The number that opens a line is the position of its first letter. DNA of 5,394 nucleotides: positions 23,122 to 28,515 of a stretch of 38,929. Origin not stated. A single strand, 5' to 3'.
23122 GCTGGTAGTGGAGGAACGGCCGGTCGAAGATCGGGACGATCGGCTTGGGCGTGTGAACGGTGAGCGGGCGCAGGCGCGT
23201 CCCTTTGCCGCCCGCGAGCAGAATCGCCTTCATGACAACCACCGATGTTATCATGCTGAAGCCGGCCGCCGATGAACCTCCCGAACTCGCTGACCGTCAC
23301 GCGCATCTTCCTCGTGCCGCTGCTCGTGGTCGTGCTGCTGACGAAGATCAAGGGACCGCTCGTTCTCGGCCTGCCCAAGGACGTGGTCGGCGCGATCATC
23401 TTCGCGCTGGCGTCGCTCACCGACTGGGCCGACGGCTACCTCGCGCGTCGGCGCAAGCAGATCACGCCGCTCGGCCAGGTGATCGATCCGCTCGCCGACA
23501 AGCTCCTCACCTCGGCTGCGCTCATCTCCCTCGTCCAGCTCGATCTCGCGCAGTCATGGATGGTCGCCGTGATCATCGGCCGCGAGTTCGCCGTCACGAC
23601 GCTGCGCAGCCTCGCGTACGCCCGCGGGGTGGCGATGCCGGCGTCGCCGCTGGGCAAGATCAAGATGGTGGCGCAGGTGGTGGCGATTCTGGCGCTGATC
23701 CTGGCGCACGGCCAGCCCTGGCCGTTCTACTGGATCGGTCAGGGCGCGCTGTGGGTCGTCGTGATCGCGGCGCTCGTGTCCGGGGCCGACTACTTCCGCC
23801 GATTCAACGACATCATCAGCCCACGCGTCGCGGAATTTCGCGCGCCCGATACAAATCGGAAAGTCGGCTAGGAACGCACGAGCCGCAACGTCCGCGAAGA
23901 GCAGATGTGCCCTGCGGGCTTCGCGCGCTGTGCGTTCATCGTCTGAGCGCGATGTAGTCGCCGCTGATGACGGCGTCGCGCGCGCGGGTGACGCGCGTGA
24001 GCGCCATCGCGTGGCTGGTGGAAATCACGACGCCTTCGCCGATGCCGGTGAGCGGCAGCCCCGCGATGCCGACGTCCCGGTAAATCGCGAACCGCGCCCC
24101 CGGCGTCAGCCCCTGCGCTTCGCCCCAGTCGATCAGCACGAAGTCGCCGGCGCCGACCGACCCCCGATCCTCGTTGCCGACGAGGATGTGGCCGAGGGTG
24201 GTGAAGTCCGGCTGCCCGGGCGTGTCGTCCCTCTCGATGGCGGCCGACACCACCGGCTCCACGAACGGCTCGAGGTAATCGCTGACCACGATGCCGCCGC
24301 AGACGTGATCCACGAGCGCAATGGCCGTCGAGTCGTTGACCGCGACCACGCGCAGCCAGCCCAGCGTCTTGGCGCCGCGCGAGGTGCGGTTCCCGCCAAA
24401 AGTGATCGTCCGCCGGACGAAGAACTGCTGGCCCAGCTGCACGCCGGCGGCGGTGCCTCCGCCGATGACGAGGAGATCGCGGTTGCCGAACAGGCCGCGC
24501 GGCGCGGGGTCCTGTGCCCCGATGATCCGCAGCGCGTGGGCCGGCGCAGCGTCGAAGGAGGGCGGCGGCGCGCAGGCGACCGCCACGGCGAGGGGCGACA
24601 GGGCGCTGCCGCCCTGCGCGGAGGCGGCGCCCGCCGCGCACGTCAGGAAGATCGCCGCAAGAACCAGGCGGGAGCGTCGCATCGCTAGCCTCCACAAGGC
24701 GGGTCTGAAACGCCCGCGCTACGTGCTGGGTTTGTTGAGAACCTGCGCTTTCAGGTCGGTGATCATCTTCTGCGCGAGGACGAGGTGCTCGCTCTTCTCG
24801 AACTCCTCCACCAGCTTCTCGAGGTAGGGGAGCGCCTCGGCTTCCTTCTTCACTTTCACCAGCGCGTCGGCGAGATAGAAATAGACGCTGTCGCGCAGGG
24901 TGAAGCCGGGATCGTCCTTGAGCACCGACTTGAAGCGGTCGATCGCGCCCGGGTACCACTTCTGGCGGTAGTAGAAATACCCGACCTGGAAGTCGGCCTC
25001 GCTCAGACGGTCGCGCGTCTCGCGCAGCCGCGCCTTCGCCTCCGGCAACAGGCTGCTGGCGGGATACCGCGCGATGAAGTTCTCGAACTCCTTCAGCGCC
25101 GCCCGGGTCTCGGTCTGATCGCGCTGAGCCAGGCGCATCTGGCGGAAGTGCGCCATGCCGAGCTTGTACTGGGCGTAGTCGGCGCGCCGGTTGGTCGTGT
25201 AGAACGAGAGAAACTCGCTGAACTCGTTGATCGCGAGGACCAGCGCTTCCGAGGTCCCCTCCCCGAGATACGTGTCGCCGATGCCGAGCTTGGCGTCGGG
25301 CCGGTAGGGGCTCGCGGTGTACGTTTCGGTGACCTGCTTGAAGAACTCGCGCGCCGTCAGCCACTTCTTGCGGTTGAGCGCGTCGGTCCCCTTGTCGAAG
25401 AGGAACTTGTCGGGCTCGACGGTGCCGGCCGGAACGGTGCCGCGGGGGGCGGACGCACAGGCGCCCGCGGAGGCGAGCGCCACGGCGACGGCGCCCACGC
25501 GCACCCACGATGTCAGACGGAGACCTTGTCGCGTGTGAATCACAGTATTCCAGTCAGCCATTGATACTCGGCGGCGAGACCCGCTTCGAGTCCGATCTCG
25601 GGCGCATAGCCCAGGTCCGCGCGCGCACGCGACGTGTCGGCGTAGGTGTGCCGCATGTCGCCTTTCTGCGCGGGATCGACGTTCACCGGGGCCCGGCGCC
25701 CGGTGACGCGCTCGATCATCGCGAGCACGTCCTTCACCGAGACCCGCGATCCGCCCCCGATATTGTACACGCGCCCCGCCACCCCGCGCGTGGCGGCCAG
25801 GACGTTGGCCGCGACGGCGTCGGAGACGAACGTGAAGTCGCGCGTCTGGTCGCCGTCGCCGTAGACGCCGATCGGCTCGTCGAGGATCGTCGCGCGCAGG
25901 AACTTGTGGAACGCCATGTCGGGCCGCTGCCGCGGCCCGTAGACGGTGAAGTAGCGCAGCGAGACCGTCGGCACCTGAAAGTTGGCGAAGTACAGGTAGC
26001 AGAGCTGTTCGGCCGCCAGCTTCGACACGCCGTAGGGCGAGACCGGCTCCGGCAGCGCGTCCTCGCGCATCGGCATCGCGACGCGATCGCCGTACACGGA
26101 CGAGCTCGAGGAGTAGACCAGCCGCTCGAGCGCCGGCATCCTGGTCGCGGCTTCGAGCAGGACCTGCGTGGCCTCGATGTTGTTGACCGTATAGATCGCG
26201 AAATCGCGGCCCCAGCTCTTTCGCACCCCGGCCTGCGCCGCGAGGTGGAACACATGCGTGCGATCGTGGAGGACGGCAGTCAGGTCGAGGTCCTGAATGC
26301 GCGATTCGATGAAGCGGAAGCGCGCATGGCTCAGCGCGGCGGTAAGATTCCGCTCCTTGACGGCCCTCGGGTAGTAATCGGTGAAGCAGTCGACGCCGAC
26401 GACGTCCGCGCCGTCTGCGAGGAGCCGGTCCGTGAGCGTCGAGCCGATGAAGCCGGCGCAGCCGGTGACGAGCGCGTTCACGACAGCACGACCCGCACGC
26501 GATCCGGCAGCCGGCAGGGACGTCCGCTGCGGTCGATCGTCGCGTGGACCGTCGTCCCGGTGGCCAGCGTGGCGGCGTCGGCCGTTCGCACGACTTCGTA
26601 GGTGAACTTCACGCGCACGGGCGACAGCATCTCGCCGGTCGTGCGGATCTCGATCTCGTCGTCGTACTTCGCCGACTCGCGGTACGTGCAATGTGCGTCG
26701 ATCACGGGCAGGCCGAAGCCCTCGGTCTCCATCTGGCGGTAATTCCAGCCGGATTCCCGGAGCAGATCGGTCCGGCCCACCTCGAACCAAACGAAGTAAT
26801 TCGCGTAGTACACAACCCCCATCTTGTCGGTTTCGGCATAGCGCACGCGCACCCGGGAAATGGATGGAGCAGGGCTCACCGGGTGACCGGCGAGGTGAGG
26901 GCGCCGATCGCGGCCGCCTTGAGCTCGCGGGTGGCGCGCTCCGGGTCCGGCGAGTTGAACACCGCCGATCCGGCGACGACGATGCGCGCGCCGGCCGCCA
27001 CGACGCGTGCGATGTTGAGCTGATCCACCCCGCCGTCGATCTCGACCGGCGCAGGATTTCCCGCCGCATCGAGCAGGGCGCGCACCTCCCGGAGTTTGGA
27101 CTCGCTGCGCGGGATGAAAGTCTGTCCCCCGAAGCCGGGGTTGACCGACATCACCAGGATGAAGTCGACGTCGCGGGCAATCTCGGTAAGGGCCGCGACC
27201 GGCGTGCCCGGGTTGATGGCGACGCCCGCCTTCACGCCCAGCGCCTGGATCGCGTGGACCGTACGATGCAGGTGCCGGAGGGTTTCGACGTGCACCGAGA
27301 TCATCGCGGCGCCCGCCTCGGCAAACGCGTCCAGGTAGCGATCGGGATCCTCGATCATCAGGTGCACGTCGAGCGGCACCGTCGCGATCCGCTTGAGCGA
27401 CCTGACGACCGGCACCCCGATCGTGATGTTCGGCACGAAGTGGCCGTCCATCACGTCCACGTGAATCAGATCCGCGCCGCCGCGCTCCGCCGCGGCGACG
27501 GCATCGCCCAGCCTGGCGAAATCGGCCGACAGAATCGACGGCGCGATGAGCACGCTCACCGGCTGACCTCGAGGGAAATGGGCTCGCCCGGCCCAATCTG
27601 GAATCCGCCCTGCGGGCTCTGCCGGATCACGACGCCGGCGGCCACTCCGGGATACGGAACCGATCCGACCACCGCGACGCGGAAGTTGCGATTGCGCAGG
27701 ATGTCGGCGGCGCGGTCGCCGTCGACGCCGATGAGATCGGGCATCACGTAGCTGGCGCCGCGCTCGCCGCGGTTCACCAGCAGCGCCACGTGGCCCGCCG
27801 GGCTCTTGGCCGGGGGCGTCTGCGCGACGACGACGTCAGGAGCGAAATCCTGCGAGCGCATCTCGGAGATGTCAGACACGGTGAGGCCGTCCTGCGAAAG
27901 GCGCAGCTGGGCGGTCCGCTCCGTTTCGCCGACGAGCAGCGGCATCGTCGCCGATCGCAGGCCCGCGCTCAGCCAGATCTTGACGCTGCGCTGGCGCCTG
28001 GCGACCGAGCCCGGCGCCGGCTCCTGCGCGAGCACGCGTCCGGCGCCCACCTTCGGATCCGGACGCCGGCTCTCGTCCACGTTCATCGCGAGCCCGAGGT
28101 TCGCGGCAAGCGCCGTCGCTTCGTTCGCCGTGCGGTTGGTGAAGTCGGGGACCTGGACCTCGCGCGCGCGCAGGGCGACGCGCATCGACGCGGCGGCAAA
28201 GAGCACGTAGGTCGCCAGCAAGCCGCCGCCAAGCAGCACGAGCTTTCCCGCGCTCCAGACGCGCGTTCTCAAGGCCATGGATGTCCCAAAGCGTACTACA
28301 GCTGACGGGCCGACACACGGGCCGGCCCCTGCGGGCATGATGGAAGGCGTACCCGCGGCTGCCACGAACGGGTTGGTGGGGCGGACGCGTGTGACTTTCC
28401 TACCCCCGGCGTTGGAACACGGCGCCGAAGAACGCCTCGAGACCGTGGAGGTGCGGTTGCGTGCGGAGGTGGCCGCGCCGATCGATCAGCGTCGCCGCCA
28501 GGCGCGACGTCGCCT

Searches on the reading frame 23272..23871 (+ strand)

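Call 18: search_protein_families(library=pfam, proteins=[window:23272-23871:+])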
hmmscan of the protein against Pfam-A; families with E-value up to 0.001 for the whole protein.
window:23272-23871:+ (199 aa): 1 family
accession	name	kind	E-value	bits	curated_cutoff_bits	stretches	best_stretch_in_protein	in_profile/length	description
PF01066.26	CDP-OH_P_transf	-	6.4e-41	140.7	22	1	1-166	1-149/152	CDP-alcohol phosphatidyltransferase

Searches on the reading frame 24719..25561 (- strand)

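Call 18: search_protein_families(library=pfam, proteins=[window:24719-25561:-])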
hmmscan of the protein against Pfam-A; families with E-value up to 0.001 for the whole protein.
window:24719-25561:- (280 aa): 7 families
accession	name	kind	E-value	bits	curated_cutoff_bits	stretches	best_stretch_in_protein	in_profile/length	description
PF13525.12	YfiO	-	3.2e-31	109.1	25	1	51-218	5-172/203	Outer membrane lipoprotein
PF13174.12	TPR_6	-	1.1e-09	38.8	26.3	0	129-169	1-33/33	Tetratricopeptide repeat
PF13512.12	TPR_18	-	1.2e-08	35.6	21.9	1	50-179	9-145/145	Tetratricopeptide repeat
PF07719.23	TPR_2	-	1e-07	31.9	27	0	226-254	3-31/34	Tetratricopeptide repeat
PF13432.12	TPR_16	-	1.3e-06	29.2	32.7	0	199-255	10-62/65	Tetratricopeptide repeat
PF14559.12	TPR_19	-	7.6e-06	26.6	25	0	203-258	7-59/68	Tetratricopeptide repeat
PF13428.12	TPR_14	-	3.2e-05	24.6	23.5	0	226-259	3-36/44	Tetratricopeptide repeat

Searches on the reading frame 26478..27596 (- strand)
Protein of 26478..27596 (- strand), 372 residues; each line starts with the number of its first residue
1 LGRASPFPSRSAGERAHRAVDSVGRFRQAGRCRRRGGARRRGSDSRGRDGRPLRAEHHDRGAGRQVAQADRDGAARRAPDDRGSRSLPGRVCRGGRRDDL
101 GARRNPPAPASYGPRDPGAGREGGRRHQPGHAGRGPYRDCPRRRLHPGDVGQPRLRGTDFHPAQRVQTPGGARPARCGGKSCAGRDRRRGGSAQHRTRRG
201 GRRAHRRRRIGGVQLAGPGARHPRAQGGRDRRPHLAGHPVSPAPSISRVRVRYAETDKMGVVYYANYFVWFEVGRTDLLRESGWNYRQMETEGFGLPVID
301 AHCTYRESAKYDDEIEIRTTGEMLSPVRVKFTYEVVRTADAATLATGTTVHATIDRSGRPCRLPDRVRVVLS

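Call 53: search_protein_families(library=pfam, proteins=[window:26478-27596:-], max_evalue=0.01)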
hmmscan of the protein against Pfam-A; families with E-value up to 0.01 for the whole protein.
window:26478-27596:- (372 aa): 2 families
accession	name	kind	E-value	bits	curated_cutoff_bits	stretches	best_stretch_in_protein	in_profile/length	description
PF13279.12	4HBT_2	-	2.8e-15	57.3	25.5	1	251-368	1-119/122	Thioesterase-like superfamily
PF03061.28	4HBT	-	2.2e-08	34.7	20.6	1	259-337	1-72/79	Thioesterase superfamily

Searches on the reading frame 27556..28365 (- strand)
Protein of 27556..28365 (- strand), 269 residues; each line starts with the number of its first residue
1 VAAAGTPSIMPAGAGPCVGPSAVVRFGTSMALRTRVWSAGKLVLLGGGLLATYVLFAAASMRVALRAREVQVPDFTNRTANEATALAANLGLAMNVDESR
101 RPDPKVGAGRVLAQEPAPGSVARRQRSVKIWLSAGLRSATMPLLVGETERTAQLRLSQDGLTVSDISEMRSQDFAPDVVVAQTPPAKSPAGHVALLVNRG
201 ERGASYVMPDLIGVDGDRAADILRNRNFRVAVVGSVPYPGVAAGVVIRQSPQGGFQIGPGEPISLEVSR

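Call 18: search_protein_families(library=pfam, proteins=[window:27556-28365:-])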
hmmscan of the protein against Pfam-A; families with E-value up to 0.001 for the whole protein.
window:27556-28365:- (269 aa): 1 family
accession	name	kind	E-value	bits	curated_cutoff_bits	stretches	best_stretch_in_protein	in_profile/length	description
PF03793.24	PASTA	-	1.2e-29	102.5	23.2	2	70-133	1-63/64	PASTA domain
